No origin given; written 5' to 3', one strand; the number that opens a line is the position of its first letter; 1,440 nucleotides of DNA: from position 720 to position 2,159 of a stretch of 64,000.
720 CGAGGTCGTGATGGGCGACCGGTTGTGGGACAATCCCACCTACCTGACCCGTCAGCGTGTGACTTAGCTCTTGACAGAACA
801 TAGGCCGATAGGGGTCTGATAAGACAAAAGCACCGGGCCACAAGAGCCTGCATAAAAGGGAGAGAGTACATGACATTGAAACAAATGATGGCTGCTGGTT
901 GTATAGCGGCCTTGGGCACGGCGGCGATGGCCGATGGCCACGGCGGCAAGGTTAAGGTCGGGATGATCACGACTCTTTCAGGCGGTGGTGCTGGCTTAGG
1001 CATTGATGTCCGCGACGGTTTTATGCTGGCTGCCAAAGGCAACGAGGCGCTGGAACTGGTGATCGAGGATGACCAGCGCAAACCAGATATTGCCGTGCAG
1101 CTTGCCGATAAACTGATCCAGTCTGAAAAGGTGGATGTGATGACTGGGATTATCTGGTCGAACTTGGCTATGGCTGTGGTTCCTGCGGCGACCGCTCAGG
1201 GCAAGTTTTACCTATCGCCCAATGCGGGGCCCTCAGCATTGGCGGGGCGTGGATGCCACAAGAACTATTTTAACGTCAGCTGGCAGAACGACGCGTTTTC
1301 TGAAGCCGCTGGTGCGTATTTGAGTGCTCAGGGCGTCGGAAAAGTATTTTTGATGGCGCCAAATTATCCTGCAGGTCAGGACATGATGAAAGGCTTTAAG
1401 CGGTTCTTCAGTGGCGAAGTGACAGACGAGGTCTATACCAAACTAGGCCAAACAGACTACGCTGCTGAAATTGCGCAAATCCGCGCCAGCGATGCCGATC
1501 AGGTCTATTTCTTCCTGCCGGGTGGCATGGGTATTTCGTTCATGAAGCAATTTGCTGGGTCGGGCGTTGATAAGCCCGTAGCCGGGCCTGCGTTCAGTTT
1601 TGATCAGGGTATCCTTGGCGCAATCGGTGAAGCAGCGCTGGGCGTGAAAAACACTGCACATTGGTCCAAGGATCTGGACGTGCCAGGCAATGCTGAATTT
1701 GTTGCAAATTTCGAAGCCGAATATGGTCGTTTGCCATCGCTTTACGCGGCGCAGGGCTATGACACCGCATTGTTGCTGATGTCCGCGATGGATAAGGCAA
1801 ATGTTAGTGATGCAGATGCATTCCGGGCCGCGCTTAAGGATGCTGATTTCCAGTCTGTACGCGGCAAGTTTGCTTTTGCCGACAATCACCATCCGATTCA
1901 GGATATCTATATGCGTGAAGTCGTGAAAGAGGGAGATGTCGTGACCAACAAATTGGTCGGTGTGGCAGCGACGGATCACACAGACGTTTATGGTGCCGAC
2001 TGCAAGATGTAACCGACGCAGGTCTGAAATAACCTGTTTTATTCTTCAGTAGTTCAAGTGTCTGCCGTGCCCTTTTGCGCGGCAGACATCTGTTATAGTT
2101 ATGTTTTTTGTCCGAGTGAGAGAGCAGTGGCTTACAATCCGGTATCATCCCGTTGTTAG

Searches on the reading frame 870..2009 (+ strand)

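Call 64: search_protein_families(library=pfam, proteins=[window:870-2009:+])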
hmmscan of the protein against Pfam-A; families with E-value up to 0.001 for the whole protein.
window:870-2009:+ (380 aa): 3 families
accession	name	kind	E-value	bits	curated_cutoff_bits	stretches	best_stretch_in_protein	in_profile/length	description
PF13458.12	Peripla_BP_6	-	2.1e-76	258.3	31.7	1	27-355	1-342/343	Periplasmic binding protein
PF13433.12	Peripla_BP_5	-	8.2e-20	71.6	27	1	29-357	2-342/363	Periplasmic binding protein domain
PF01094.35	ANF_receptor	-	4.2e-08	33.1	25.4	1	58-341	22-339/353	Receptor family ligand binding region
